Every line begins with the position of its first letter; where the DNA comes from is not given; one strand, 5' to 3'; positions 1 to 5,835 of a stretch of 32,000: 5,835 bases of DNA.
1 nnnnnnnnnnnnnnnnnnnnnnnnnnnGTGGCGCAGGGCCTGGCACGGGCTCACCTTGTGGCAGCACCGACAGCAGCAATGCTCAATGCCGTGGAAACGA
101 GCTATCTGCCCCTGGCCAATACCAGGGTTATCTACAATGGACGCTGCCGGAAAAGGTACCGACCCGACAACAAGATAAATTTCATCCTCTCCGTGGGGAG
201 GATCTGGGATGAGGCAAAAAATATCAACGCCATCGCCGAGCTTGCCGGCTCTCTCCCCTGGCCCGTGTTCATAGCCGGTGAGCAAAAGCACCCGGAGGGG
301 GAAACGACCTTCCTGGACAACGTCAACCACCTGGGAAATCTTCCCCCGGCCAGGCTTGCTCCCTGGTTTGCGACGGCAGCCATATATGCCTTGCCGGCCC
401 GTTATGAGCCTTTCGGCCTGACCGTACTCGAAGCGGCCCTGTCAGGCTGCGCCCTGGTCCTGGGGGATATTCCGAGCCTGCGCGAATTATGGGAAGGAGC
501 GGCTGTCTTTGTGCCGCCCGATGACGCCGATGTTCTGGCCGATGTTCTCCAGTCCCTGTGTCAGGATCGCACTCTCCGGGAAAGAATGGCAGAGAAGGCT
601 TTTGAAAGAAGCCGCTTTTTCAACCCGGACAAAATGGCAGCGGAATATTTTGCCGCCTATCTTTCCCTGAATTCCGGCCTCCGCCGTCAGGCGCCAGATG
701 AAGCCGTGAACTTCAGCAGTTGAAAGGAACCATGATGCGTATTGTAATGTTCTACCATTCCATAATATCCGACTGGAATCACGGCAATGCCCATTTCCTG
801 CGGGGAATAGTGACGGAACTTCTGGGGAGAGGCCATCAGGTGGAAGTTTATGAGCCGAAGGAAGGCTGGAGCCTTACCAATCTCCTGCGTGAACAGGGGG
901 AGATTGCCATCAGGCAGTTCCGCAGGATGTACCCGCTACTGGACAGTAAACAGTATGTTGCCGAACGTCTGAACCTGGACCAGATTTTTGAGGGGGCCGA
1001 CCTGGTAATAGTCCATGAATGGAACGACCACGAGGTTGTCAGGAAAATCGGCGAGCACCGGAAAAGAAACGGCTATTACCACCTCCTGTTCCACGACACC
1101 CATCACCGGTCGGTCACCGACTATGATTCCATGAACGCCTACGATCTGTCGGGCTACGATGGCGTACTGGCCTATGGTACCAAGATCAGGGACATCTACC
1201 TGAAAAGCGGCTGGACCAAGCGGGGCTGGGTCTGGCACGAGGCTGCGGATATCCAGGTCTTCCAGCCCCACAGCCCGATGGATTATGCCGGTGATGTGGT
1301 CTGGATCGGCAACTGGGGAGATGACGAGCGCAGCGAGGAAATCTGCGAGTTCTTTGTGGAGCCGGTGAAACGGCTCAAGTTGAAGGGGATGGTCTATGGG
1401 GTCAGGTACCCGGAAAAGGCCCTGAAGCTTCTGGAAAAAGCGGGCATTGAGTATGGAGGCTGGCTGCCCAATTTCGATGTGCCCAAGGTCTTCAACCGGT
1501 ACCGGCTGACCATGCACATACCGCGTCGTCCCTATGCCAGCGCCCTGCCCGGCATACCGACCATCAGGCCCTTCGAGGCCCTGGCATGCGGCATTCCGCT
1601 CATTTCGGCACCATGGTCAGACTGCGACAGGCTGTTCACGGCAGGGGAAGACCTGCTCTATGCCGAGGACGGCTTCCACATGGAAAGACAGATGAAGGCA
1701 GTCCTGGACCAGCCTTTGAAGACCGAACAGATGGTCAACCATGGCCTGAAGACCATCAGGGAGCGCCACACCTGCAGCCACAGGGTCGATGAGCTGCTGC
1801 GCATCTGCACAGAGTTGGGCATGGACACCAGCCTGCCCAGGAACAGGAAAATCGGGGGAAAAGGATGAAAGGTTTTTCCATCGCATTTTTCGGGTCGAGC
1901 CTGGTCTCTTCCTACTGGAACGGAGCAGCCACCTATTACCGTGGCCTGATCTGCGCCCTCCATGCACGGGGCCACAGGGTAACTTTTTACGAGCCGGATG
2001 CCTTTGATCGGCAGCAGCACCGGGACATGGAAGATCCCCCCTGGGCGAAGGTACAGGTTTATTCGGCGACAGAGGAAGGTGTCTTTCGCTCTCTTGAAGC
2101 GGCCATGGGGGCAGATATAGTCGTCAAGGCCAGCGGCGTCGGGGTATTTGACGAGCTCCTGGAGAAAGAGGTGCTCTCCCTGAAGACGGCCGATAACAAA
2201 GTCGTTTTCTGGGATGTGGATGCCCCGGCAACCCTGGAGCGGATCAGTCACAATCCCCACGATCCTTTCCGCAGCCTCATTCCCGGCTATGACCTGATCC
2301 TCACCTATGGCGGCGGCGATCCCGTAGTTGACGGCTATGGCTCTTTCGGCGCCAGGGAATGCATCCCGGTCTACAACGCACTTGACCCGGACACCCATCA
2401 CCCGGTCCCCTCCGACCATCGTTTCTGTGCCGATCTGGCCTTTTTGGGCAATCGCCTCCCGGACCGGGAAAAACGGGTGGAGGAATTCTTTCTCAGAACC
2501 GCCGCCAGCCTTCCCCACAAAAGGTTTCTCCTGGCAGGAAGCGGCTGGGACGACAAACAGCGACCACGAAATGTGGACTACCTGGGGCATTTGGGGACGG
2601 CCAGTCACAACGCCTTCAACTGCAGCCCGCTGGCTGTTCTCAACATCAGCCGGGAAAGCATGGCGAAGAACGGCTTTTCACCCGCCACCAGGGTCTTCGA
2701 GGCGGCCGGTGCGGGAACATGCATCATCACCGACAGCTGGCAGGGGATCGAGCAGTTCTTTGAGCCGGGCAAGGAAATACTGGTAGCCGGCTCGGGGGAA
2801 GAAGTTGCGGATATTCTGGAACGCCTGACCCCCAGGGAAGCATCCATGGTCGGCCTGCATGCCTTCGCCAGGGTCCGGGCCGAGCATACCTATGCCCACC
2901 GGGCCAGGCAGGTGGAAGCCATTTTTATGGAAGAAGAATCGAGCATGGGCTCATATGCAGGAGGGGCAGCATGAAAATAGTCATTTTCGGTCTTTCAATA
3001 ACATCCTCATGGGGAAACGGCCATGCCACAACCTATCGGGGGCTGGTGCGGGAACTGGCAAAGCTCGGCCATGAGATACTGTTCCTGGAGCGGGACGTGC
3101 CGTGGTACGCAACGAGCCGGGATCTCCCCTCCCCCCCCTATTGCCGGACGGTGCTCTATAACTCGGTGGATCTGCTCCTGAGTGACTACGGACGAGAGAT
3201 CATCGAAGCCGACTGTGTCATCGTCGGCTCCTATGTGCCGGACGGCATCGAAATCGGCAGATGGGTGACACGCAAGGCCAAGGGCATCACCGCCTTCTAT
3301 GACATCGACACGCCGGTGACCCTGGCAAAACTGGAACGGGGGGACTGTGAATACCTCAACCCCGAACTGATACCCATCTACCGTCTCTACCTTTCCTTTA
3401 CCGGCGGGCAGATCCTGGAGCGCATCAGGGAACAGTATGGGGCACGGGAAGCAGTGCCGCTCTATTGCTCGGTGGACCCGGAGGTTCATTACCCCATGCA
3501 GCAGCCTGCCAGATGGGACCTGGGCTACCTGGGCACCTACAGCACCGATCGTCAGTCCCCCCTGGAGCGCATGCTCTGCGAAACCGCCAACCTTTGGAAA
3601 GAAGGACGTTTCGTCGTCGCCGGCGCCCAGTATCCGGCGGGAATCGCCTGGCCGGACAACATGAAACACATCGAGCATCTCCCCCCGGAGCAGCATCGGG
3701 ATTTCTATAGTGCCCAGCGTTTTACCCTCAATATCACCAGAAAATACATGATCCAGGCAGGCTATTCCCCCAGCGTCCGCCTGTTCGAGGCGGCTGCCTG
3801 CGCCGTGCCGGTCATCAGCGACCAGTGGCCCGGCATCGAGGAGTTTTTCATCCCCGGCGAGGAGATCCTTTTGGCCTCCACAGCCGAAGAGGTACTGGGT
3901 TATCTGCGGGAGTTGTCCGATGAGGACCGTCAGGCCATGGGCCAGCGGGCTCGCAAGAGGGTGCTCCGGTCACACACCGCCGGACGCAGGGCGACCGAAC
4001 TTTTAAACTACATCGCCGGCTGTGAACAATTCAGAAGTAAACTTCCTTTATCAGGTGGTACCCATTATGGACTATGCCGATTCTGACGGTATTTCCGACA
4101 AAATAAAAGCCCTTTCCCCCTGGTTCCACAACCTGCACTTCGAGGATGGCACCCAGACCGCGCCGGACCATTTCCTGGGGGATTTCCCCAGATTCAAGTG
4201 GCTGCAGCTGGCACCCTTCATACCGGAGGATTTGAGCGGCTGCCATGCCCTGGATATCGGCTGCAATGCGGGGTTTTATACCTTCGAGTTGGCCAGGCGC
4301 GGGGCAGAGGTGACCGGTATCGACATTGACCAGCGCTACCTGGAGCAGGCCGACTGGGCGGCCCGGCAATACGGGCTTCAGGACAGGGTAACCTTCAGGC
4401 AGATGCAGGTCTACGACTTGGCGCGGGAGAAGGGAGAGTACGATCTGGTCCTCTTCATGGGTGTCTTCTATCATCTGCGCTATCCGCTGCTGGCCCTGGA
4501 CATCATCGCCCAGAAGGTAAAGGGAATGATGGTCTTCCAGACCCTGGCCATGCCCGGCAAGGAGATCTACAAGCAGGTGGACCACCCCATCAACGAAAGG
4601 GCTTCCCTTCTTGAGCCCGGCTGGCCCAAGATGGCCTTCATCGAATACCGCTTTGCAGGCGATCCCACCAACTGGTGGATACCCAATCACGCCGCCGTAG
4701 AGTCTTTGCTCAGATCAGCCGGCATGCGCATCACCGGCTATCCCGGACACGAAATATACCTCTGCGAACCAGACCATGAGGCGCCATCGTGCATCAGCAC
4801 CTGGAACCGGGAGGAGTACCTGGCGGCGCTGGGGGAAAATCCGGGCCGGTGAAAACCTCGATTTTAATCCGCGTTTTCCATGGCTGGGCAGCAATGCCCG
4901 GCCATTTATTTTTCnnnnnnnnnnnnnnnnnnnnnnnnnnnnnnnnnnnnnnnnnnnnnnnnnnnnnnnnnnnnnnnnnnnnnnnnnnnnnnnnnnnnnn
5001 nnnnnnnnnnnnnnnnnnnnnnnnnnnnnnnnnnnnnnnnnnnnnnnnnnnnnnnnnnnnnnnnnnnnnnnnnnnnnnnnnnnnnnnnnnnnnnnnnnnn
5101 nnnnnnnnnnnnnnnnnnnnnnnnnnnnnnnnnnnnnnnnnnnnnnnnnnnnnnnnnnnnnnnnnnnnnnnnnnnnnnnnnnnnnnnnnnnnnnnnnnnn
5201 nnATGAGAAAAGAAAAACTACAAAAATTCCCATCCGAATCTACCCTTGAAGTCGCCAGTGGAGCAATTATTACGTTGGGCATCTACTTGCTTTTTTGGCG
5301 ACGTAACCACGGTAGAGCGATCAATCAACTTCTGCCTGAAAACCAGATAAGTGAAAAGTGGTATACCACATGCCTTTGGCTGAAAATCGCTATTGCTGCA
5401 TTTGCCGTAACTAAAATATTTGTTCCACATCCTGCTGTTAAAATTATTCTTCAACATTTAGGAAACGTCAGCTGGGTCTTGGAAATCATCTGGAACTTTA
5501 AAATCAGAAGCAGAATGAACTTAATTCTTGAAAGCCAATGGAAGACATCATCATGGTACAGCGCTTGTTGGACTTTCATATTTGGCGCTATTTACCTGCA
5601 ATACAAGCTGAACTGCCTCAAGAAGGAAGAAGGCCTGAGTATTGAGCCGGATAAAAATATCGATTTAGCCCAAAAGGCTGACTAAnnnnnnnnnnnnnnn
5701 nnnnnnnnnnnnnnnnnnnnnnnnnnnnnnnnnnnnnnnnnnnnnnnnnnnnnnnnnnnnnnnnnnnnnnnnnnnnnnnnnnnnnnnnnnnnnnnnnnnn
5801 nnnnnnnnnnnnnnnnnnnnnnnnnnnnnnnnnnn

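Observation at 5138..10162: Three homologous 58-73 bp imperfect palindromes with integron attC architecture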

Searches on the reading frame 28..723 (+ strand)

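Call 13: search_protein_families(library=pfam, proteins=[window:28-723:+], max_evalue=0.01)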
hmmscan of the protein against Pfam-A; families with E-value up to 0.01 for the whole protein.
window:28-723:+ (231 aa): 3 families
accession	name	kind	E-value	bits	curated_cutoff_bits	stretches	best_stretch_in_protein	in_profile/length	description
PF00534.26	Glycos_transf_1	-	1.7e-18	67.2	26.4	1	41-193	6-171/172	Glycosyl transferases group 1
PF13692.12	Glyco_trans_1_4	-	5.7e-15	56.3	27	1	53-180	4-142/142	Glycosyl transferases group 1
PF13524.12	Glyco_trans_1_2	-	5.4e-07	30.1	25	1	79-195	16-129/144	Glycosyl transferase-like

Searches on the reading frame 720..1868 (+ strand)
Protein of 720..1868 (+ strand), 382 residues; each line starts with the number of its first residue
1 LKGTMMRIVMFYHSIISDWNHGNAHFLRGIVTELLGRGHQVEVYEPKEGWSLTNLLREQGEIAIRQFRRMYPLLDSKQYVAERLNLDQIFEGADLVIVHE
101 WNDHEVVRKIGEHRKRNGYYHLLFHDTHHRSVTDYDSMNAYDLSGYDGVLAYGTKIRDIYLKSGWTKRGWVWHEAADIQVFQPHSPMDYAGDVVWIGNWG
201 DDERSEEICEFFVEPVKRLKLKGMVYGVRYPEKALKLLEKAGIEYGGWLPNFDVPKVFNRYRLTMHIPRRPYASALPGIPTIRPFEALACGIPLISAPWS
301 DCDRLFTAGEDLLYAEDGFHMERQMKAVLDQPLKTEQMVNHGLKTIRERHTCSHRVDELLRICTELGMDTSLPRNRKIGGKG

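Call 13: search_protein_families(library=pfam, proteins=[window:720-1868:+], max_evalue=0.01)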
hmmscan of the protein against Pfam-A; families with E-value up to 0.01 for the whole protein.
window:720-1868:+ (382 aa): 3 families
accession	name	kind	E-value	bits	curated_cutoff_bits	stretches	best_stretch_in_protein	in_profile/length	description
PF13524.12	Glyco_trans_1_2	-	5.5e-36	124.1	25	1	210-360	3-143/144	Glycosyl transferase-like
PF13439.12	Glyco_transf_4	-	0.0035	17.8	28.5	1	27-174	8-164/170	Glycosyltransferase Family 4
PF13692.12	Glyco_trans_1_4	-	0.0092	16.7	27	0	193-317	4-128/142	Glycosyl transferases group 1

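Call 16: find_encoding_contigs(protein=window:720-1868:+, flank=10000, max_places=4)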
Protein window:720-1868:+ (382 aa): no gene with exactly this product is on record in the collection.

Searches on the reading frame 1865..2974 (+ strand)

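Call 13: search_protein_families(library=pfam, proteins=[window:1865-2974:+], max_evalue=0.01)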
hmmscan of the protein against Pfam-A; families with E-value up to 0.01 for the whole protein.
window:1865-2974:+ (369 aa): 4 families
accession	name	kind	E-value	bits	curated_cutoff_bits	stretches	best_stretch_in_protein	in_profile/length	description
PF13524.12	Glyco_trans_1_2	-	2.9e-40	138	25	1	207-351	3-143/144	Glycosyl transferase-like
PF13692.12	Glyco_trans_1_4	-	0.00022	22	27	1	191-321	4-139/142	Glycosyl transferases group 1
PF13579.12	Glyco_trans_4_4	-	0.0018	19.1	29.7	1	19-79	1-59/158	Glycosyl transferase 4-like domain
PF13439.12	Glyco_transf_4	-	0.0095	16.4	28.5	0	18-53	1-36/170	Glycosyltransferase Family 4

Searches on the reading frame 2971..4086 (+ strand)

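Call 13: search_protein_families(library=pfam, proteins=[window:2971-4086:+], max_evalue=0.01)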
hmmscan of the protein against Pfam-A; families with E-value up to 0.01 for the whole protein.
window:2971-4086:+ (371 aa): 3 families
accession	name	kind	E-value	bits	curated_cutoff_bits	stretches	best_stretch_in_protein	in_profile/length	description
PF13524.12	Glyco_trans_1_2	-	4.4e-40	137.4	25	1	200-346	3-144/144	Glycosyl transferase-like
PF13692.12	Glyco_trans_1_4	-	0.0017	19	27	1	184-307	4-131/142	Glycosyl transferases group 1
PF00534.26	Glycos_transf_1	-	0.0022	18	26.4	1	271-330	109-172/172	Glycosyl transferases group 1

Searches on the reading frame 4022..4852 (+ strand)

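Call 14: search_protein_families(library=pfam, proteins=[window:4022-4852:+], max_evalue=0.01)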
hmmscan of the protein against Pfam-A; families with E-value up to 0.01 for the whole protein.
window:4022-4852:+ (276 aa): 15 families
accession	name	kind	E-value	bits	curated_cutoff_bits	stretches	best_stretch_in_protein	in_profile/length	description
PF08003.17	Methyltransf_9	-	1.7e-15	57.2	23.8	1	57-182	101-227/315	Protein of unknown function (DUF1698)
PF13649.12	Methyltransf_25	-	5.2e-15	56.4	27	1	77-155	2-80/97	Methyltransferase domain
PF13847.12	Methyltransf_31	-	1.8e-14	54.1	27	1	72-174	3-111/145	Methyltransferase domain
PF08241.18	Methyltransf_11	-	1e-13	52.1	21.2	1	77-166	1-87/95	Methyltransferase domain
PF08242.18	Methyltransf_12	-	1.5e-12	48.6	30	1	77-164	1-90/98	Methyltransferase domain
PF13489.12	Methyltransf_23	-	1.6e-11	44.6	27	1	68-185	18-124/164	Methyltransferase domain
PF01170.24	UPF0020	-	1.7e-06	28.3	22.3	1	92-143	74-125/197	RMKL-like, methyltransferase domain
PF09445.16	Methyltransf_15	-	5.3e-05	23.3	22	1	76-136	4-64/165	RNA cap guanine-N2 methyltransferase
PF12847.13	Methyltransf_18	-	0.00014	22.4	27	1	73-148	15-91/151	Methyltransferase domain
PF02353.26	CMAS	-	0.00014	21.8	27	1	73-155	63-143/273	Mycolic acid cyclopropane synthetase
PF05175.20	MTS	-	0.00063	19.9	23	1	67-144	27-103/170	Methyltransferase small domain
PF13679.12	Methyltransf_32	-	0.0014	19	27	1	74-135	27-94/143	Methyltransferase domain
PF01209.24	Ubie_methyltran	-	0.0016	18.3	20.1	1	69-143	44-120/233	ubiE/COQ5 methyltransferase family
PF05401.17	NodS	-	0.0065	16.8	24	1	73-153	44-120/201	Nodulation protein S (NodS)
PF03848.20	TehB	-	0.0091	15.9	20.4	0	71-154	29-110/193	Tellurite resistance protein TehB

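Call 82: search_protein_families(library=ncbifam, proteins=[window:4022-4852:+], max_evalue=0.001)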
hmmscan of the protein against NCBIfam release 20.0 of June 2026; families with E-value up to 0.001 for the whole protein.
window:4022-4852:+ (276 aa): 28 families (the best 25 are shown)
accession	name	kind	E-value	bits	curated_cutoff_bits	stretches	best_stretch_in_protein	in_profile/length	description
TIGR04290.1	meth_Rta_06860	hypoth_equivalog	1e-104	348.9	300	1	24-248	2-226/226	TIGR04290 family methyltransferase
TIGR00452.1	TIGR00452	equivalog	1.6e-18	66.6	275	1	58-181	104-228/316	tRNA 5-methoxyuridine(34)/uridine 5-oxyacetic acid(34) synthase CmoB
NF011650.0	PRK15068.1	equivalog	2.4e-18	66.1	209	1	58-181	109-234/324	tRNA 5-methoxyuridine(34)/uridine 5-oxyacetic acid(34) synthase CmoB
TIGR01983.1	UbiG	equivalog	4.6e-16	58.8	102.95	1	69-175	46-154/228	bifunctional 2-polyprenyl-6-hydroxyphenol methylase/3-demethylubiquinol 3-O-methyltransferase UbiG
TIGR02021.1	BchM-ChlM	equivalog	1.7e-15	57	158.9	1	66-173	47-154/218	magnesium protoporphyrin IX methyltransferase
NF043040.1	corrin_prot_MT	hypoth_equivalog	2.4e-15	56.6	180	1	72-152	41-123/216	corrinoid protein-associated methyltransferase CpaM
TIGR04345.1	ovoA_Cterm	equivalog_domain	8.3e-14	51.7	170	1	74-110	43-79/242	putative 4-mercaptohistidine N1-methyltransferase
NF008264.0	PRK11036.1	equivalog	8.3e-08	32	366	1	75-168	47-141/261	tRNA uridine 5-oxyacetic acid(34) methyltransferase CmoM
NF040703.1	cyclopro_CfaB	exception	2e-07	30.2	650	1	73-158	160-245/393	C17 cyclopropane fatty acid synthase CfaB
NF011529.0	PRK14968.1-3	equivalog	7.8e-07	28.7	162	1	74-145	36-104/198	putative methyltransferase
NF008992.0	PRK12335.1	equivalog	3.9e-06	26.2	303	1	72-153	122-200/289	SAM-dependent methyltransferase TehB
NF053839.1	CPFASynBruc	equivalog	7.9e-06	25.1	600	1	74-152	176-252/410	cyclopropane fatty acid synthase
NF004851.0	PRK06202.1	equivalog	1.4e-05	24.6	243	1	74-153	62-143/237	hypothetical protein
TIGR04543.1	ketoArg_3Met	equivalog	2.6e-05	23.5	425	1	75-149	152-228/336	2-ketoarginine methyltransferase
NF008405.0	PRK11207.1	equivalog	3.3e-05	23.4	218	1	71-153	29-109/198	tellurite resistance methyltransferase TehB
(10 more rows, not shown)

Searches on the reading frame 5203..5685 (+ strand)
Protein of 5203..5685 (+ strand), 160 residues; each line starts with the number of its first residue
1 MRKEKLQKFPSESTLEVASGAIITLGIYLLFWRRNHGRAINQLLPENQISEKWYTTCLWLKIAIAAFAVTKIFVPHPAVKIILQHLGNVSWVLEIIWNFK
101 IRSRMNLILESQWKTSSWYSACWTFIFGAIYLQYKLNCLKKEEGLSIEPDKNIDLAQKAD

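Call 14: search_protein_families(library=pfam, proteins=[window:5203-5685:+], max_evalue=0.01)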
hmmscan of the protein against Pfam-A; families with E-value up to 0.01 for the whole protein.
window:5203-5685:+ (160 aa): 1 family
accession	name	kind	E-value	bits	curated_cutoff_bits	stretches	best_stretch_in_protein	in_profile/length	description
PF14018.11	DUF4234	-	1.1e-10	41.8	25.3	1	14-106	3-69/70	Domain of unknown function (DUF4234)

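Call 19: find_encoding_contigs(protein=window:5203-5685:+, flank=10000, max_places=6)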
Protein window:5203-5685:+ (160 aa): 1 contig read that carries it; 1 place shown.
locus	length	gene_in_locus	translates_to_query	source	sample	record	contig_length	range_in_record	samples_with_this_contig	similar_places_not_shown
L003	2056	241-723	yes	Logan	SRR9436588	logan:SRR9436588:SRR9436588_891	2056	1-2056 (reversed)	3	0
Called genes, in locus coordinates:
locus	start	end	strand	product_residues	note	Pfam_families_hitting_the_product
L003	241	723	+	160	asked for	PF14018:DUF4234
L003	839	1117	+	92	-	-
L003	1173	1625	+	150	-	-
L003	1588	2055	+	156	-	?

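Call 82: search_protein_families(library=ncbifam, proteins=[window:5203-5685:+], max_evalue=0.001)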
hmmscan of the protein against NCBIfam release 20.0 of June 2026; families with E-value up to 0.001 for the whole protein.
window:5203-5685:+ (160 aa): 0 families
